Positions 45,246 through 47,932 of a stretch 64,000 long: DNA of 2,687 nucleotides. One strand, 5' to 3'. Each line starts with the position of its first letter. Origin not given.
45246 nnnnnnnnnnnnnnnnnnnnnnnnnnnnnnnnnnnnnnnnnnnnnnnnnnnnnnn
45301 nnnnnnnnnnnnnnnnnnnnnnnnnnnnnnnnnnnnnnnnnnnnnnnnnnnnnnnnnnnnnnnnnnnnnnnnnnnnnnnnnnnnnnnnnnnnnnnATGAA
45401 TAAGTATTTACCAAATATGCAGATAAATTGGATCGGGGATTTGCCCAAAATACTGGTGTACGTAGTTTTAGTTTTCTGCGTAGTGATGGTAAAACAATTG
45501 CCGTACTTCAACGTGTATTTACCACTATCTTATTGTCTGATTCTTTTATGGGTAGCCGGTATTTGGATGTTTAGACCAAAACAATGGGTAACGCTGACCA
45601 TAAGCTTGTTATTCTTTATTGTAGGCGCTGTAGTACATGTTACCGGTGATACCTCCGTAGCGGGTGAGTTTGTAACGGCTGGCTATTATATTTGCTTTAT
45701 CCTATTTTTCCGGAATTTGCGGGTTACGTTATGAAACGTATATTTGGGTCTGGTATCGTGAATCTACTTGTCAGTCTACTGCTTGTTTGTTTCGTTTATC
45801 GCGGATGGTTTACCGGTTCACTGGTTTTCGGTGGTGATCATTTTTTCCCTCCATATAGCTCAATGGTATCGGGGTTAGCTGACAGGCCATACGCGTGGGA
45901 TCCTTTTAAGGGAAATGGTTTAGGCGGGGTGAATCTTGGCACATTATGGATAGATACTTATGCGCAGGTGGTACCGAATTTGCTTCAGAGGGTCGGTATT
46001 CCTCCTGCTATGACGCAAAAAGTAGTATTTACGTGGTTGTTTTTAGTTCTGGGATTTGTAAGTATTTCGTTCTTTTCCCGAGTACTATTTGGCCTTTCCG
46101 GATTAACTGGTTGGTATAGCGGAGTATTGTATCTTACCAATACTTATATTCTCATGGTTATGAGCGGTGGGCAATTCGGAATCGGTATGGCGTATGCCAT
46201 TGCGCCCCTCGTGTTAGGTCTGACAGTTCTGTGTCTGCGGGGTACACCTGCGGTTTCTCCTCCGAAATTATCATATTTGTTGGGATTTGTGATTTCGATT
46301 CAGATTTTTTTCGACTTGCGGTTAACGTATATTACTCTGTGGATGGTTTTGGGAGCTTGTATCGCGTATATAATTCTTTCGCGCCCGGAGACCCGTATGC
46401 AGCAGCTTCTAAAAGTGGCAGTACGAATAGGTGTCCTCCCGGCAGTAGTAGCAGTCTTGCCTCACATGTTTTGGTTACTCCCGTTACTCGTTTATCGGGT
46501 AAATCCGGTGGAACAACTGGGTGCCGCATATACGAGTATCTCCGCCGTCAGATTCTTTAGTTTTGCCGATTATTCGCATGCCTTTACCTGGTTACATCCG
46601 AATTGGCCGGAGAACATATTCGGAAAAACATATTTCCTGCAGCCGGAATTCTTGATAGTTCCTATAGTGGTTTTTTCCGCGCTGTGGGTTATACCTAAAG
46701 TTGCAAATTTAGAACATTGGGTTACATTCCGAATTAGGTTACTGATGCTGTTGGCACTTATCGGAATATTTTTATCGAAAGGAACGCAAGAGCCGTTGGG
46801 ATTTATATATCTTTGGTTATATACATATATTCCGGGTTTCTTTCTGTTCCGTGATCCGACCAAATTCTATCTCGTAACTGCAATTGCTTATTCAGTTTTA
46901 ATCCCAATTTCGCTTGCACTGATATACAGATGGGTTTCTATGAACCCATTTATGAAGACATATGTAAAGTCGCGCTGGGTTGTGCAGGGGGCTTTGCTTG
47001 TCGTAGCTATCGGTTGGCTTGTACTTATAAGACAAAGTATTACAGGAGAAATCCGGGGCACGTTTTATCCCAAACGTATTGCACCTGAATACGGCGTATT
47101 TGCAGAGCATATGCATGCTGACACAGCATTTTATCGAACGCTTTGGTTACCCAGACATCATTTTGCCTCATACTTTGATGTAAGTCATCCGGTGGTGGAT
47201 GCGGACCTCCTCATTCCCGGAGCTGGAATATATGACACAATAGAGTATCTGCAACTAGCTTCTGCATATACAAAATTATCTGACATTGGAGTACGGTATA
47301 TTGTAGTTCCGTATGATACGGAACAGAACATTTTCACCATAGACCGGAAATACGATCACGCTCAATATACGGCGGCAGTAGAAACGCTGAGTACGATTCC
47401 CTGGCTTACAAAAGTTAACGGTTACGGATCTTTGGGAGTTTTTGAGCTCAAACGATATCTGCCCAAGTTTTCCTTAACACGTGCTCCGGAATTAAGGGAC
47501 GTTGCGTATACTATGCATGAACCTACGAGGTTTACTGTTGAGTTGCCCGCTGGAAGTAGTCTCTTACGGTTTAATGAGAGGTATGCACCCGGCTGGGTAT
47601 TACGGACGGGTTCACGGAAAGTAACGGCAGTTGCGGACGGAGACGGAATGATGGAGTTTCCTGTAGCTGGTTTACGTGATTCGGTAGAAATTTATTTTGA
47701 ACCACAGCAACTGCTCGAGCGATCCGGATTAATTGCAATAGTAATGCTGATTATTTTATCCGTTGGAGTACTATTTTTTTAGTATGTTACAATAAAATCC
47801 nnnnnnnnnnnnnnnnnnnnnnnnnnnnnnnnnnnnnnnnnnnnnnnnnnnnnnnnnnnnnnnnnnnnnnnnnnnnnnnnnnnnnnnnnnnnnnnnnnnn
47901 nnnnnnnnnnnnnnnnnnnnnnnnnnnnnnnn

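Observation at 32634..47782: Three giant paralogous membrane proteins of unrecognised family (914, 1169 and about 683 aa)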

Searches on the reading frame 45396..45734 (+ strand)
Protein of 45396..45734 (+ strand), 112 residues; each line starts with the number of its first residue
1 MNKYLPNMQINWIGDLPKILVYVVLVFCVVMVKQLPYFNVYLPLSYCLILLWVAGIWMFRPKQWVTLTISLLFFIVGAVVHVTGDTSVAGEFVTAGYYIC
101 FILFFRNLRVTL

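Call 14: search_protein_families(library=pfam, proteins=[window:45396-45734:+], max_evalue=0.001)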
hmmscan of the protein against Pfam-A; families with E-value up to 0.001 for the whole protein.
window:45396-45734:+ (112 aa): 0 families

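Call 55: search_protein_families(library=pfam, proteins=[window:45396-45734:+], max_evalue=0.01)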
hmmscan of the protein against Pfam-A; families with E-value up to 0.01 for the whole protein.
window:45396-45734:+ (112 aa): 0 families

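Call 71: search_protein_families(library=ncbifam, proteins=[window:45396-45734:+], max_evalue=0.001)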
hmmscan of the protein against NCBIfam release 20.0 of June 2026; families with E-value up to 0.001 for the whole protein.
window:45396-45734:+ (112 aa): 0 families

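Call 80: search_protein_families(library=pfam, proteins=[window:45396-45734:+], max_evalue=10)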
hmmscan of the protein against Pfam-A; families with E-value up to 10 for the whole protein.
window:45396-45734:+ (112 aa): 4 families
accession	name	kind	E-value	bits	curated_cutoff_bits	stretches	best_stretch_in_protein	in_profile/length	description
PF19258.4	KxYKxGKxW_sig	-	0.19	12.1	23.6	1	62-87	13-38/41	KxYKxGKxW signal peptide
PF05313.17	Pox_P21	-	0.25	11.4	27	1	35-105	89-158/189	Poxvirus P21 membrane protein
PF13567.11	DUF4131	-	2.1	8.4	31.6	1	40-84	5-50/165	Domain of unknown function (DUF4131)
PF11992.13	TgpA_N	-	2.9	7.3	30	1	23-93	2-80/333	TgpA N-terminal domain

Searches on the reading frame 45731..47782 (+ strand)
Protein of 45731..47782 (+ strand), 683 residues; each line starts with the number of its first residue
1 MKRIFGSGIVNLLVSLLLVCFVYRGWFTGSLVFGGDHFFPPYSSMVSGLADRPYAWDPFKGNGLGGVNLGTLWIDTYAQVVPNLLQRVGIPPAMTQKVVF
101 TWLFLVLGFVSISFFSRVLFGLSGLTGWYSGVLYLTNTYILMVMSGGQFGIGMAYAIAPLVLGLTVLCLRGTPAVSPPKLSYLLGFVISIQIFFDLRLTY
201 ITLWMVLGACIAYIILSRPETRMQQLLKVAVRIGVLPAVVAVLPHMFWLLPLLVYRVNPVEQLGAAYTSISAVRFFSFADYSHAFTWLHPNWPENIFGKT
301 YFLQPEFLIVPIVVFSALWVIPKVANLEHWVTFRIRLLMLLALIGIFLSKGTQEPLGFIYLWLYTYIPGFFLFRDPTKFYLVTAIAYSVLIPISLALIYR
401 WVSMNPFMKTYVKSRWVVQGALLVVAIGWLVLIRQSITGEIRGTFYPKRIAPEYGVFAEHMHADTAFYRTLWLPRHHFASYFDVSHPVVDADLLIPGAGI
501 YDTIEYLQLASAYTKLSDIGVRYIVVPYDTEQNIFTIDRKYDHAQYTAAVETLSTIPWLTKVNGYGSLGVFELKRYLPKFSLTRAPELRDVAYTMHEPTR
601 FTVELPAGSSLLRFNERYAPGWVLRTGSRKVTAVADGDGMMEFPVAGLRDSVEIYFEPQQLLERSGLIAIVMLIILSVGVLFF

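Call 6: search_protein_families(library=pfam, proteins=[window:45731-47782:+], max_evalue=1)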
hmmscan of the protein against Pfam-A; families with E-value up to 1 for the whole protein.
window:45731-47782:+ (683 aa): 0 families

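Call 7: search_protein_families(library=ncbifam, proteins=[window:45731-47782:+], max_evalue=1)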
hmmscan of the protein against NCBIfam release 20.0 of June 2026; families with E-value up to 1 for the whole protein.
window:45731-47782:+ (683 aa): 1 family
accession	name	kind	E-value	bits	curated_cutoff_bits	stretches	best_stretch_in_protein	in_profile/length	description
NF053599.1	transp_MmpA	equivalog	7.7e-05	21.5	210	1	324-490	263-416/543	MmpA family trehalose lipid delivery protein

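Call 23: find_homologous_proteins(query=window:45731-47782:+)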
Query window:45731-47782:+ (683 aa): 453 proteins with E <= 0.001 among 8000 candidates; the best 120 are listed.
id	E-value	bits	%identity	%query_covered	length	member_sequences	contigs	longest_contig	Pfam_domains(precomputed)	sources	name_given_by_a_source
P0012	0.0e+0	1541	100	100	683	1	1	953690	-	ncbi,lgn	-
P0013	3.1e-174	599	45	96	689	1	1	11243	-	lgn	-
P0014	4.0e-125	437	37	97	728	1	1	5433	-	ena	-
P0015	2.7e-121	424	36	98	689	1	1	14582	-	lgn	-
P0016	2.6e-115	405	36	97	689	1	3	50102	-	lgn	-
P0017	6.4e-114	400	35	96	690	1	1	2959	PF09586.17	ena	-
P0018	2.7e-112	395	34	98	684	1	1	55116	-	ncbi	-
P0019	6.4e-112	393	35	99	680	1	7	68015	-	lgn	-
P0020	1.9e-111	392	35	97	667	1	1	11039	-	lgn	-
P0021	4.4e-111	391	37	97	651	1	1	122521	-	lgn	-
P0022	1.1e-109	386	36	99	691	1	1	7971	-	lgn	-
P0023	2.3e-109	385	34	97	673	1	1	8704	-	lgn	-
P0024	3.8e-109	384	35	99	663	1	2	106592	-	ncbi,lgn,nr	ncbi:MAG: hypothetical protein HYV39_01400 [Candidatus Levybacteria bacterium]|nr:hypothetical prote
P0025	2.5e-108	382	34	95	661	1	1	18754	-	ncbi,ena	-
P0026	2.9e-107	378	35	94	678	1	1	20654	-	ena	-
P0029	8.7e-107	377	36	96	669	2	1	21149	PF09586.17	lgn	-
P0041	1.5e-104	369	34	96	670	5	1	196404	PF09586.17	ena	-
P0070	5.9e-101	357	34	98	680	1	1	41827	PF09586.17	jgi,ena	-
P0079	3.8e-100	355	32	97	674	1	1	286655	PF09586.17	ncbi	-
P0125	9.8e-98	347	33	94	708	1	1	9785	PF09586.17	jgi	-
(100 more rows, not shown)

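Call 30: search_solved_structures(query=A2, max_evalue=10)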
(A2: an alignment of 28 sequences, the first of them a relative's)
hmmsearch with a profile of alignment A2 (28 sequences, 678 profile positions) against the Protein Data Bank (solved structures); distinct sequences matched with E-value up to 10: 3.
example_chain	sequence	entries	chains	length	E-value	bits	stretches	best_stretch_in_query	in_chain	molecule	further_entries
3c01_E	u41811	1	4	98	0.69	11.6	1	505-554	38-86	Surface presentation of antigens protein spaS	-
1b9b_A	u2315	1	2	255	1.8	10.2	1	499-537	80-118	PROTEIN (TRIOSEPHOSPHATE ISOMERASE)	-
9xnc_G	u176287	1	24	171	2.4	9.8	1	24-77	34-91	Bacteria pilus (like)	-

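Call 37: search_protein_families(library=pfam, alignment_id=A2, max_evalue=0.01)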
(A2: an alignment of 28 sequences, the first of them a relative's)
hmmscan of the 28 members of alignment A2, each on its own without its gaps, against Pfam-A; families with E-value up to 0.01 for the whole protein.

A. member 1, P0012 (683 aa): 0 families

B. families by the number of members that match (of 28 scanned): 3 families
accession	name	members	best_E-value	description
PF09586.16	YfhO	7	3.1e-08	Bacterial membrane protein YfhO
PF11847.13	GT-C_AftD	1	1.4e-08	Alpha-(1->3)-arabinofuranosyltransferase, N-terminal GT-C domain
PF10131.15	PTPS_related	1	0.002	6-pyruvoyl-tetrahydropterin synthase related domain; membrane protein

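Call 50: find_related_loci(query=A2, collection=genome_contigs, flank=10000)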
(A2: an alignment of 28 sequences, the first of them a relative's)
Query A2 (683 aa) in genome_contigs; peptide patterns used: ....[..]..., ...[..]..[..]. (x = any residue, [..] = any of these).
233 stretches matched a pattern; 203 encode a relative of the query (tblastn E <= 1e-3); the best 80 are kept; 80 distinct loci.
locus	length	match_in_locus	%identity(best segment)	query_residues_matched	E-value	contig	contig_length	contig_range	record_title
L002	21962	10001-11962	35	11-683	3e-115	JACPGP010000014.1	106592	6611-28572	MAG: Candidatus Levyibacteriota bacterium isolate NC_groundwater_391_Ag_B-0.1um_40_33 GD18-4_B1_scaffold_397349, whole g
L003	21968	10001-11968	34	14-682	2e-114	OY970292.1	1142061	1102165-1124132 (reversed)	MAG: Candidatus Levybacteria bacterium isolate MFD01916.bin.c.8 genome assembly, chromosome: 1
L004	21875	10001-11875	35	18-681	9e-114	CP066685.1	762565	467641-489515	MAG: Candidatus Levyibacteriota bacterium isolate NC_groundwater_389_Ag_B-0.1um_36_40 chromosome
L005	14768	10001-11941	35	26-682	4e-113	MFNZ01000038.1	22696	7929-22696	MAG: Candidatus Levybacteria bacterium RIFCSPHIGHO2_02_FULL_37_13 rifcsphigho2_02_scaffold_3399, whole genome shotgun se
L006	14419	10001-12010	33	1-676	6e-111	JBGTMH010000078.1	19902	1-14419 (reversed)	MAG: Patescibacteria group bacterium isolate JTS-RE358 k141_4538703, whole genome shotgun sequence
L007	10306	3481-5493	34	1-683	1e-109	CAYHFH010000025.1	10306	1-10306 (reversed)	MAG TPA_asm: uncultured Gammaproteobacteria bacterium isolate ERP119705_co10_87 genome assembly, contig: NODE_5275_lengt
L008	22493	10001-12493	33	16-682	1e-108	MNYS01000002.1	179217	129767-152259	MAG: Candidatus Levybacteria bacterium CG2_30_37_29 cg2_3.0_scaffold_8_c, whole genome shotgun sequence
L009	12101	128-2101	34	18-675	6e-108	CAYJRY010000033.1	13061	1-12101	MAG TPA_asm: uncultured Gammaproteobacteria bacterium isolate ERP125453_co1_466 genome assembly, contig: NODE_5207_lengt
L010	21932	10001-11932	35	3-643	1e-107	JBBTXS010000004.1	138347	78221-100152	MAG: Patescibacteria group bacterium isolate H51-bin091_1 H51_bin091_1_000000000004, whole genome shotgun sequence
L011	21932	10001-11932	37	21-674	1e-106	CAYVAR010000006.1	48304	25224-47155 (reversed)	MAG TPA_asm: uncultured Gammaproteobacteria bacterium isolate binchicken_co110_1166 genome assembly, contig: NODE_1745_l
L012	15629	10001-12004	33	12-676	1e-105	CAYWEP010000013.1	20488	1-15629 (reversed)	MAG TPA_asm: uncultured Gammaproteobacteria bacterium isolate SRP269290_co3_1003 genome assembly, contig: NODE_2644_leng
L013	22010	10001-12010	33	6-674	7e-105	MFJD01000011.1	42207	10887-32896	MAG: Candidatus Gottesmanbacteria bacterium RBG_16_52_11 RBG_16_scaffold_2924, whole genome shotgun sequence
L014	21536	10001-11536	38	13-562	2e-104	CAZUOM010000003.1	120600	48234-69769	MAG TPA_asm: uncultured Gammaproteobacteria bacterium isolate binchicken_co341_72 genome assembly, contig: NODE_7_length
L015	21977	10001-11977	33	24-683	4e-109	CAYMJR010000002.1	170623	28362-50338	MAG TPA_asm: uncultured Gammaproteobacteria bacterium isolate SRP272529_co1_137 genome assembly, contig: NODE_51_length_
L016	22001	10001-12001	32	16-683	3e-104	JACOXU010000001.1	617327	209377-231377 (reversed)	MAG: Candidatus Levyibacteriota bacterium isolate NC_groundwater_161_Ag_S-0.1um_37_19 S4_GD2017_2_S1_scaffold_10, whole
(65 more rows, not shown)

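Call 55: search_protein_families(library=pfam, proteins=[L008:2068-3099:+, L008:3445-4485:+, L008:4440-5516:+, L008:5529-8978:+, L008:8965-9348:+, L008:9345-9950:+, L008:9992-10348:+, L008:12626-13681:+, L008:18614-21748:+], max_evalue=0.01)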
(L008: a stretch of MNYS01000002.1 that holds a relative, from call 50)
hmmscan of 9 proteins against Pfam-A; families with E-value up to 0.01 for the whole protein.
L008:2068-3099:+ (343 aa): 8 families
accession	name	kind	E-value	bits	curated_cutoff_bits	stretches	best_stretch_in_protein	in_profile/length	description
PF01370.27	Epimerase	-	1.8e-40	139.3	20.9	1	4-236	1-240/240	NAD dependent epimerase/dehydratase family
PF16363.11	GDP_Man_Dehyd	-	1.2e-19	71.4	27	1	5-236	1-256/332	GDP-mannose 4,6 dehydratase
PF01073.25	3Beta_HSD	-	1.1e-14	54.6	22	1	5-178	1-190/280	3-beta hydroxysteroid dehydrogenase/isomerase family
PF04321.23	RmlD_sub_bind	-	7e-13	48.7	27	1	3-200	2-178/287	RmlD substrate binding domain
PF05368.20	NmrA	-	4.7e-05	23.6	27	1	2-254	3-233/298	NmrA-like family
PF02719.21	Polysacc_synt_2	-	0.00012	21.8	20.2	1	4-116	1-128/293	Polysaccharide biosynthesis protein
PF07993.18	NAD_binding_4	-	0.00027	20.6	20.1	0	66-173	89-210/258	Male sterility protein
PF13460.12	NAD_binding_10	-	0.0011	19.4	27.2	1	11-151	4-131/184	NAD(P)H-binding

L008:3445-4485:+ (346 aa): 4 families
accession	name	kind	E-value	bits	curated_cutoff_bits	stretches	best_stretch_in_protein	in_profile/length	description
PF04321.23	RmlD_sub_bind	-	3e-77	259.9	27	1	60-344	1-285/287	RmlD substrate binding domain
PF01370.27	Epimerase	-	5.7e-18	65.6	20.9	1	62-266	1-232/240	NAD dependent epimerase/dehydratase family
PF16363.11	GDP_Man_Dehyd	-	2.3e-15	57.3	27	1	93-297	58-271/332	GDP-mannose 4,6 dehydratase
PF02719.21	Polysacc_synt_2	-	1.8e-08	34.4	20.2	1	94-218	61-175/293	Polysaccharide biosynthesis protein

L008:4440-5516:+ (358 aa): 6 families
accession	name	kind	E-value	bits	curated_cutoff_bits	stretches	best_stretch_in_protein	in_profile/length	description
PF00535.33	Glycos_transf_2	-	1e-25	91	23.3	1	25-189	1-159/168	Glycosyl transferase family 2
PF10111.15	Glyco_tranf_2_2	-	1.9e-13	51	27.3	1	27-241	5-223/276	Glycosyltransferase like family 2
PF13641.12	Glyco_tranf_2_3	-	1.5e-11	45.2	27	1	24-238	3-215/230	Glycosyltransferase like family 2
PF13632.12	Glyco_trans_2_3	-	3e-10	40.7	27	1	102-289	1-175/198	Glycosyl transferase family group 2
PF13712.12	Glyco_tranf_2_5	-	1.2e-05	25.6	27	1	76-225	30-178/210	Glycosyltransferase like family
PF02709.20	Glyco_transf_7C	-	1.9e-05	24.7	23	1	171-230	8-70/78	N-terminal domain of galactosyltransferase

L008:5529-8978:+ (1149 aa): 0 families

L008:8965-9348:+ (127 aa): 0 families

L008:9345-9950:+ (201 aa): 3 families
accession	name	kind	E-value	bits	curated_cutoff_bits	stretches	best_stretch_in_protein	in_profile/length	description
PF00132.30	Hexapep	-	1.2e-16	60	27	2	147-181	2-36/36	Bacterial transferase hexapeptide (six repeats)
PF14602.12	Hexapep_2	-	5.5e-12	45.6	27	2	146-181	1-34/34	Hexapeptide repeat of succinyl-transferase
PF25084.1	LbH_EIF2B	-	9.9e-05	22.7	54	0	149-185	41-76/105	EIF2B subunit epsilon LbH domain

L008:9992-10348:+ (118 aa): 0 families

L008:12626-13681:+ (351 aa): 6 families
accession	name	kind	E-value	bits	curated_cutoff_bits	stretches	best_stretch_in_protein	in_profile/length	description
PF01370.27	Epimerase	-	4.2e-40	138.1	20.9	1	7-280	1-240/240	NAD dependent epimerase/dehydratase family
PF16363.11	GDP_Man_Dehyd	-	1.6e-29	103.9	27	1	8-346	1-331/332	GDP-mannose 4,6 dehydratase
PF04321.23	RmlD_sub_bind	-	5e-12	45.9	27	1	6-144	2-107/287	RmlD substrate binding domain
PF07993.18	NAD_binding_4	-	3.2e-10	40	20.1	1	87-234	89-229/258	Male sterility protein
PF01073.25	3Beta_HSD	-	3e-09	36.7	22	1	8-159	1-139/280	3-beta hydroxysteroid dehydrogenase/isomerase family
PF02719.21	Polysacc_synt_2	-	7.2e-08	32.4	20.2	1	7-141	1-131/293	Polysaccharide biosynthesis protein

L008:18614-21748:+ (1044 aa): 1 family
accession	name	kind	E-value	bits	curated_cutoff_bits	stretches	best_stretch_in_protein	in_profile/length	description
PF04932.20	Wzy_C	-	0.0013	19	31.7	1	405-462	75-148/149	O-Antigen ligase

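Call 80: search_protein_families(library=pfam, proteins=[L008:8965-9348:+], max_evalue=10)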
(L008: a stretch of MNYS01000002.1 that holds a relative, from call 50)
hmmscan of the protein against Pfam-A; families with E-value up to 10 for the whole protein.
L008:8965-9348:+ (127 aa): 4 families
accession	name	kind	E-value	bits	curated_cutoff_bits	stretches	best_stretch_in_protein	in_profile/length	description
PF13630.11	SdpI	-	4.1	8.1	28.2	1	70-115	27-62/71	SdpI/YfhL protein family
PF09843.14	DUF2070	-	4.6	5.9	30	1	15-119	66-175/561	Predicted membrane protein (DUF2070)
PF11683.13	DUF3278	-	6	7.4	26.6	1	70-122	32-85/130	Protein of unknown function (DUF3278)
PF17431.7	YpmT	-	8.7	6.9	25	1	74-108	3-37/60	Uncharacterized YmpT-like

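Call 82: search_solved_structures(query=A3, max_evalue=10)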
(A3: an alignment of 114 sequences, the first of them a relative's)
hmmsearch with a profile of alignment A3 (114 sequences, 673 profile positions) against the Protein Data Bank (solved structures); distinct sequences matched with E-value up to 10: 1.
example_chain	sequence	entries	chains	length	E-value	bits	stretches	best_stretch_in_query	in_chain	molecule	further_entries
3c01_E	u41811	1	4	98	0.59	11.8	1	508-551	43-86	Surface presentation of antigens protein spaS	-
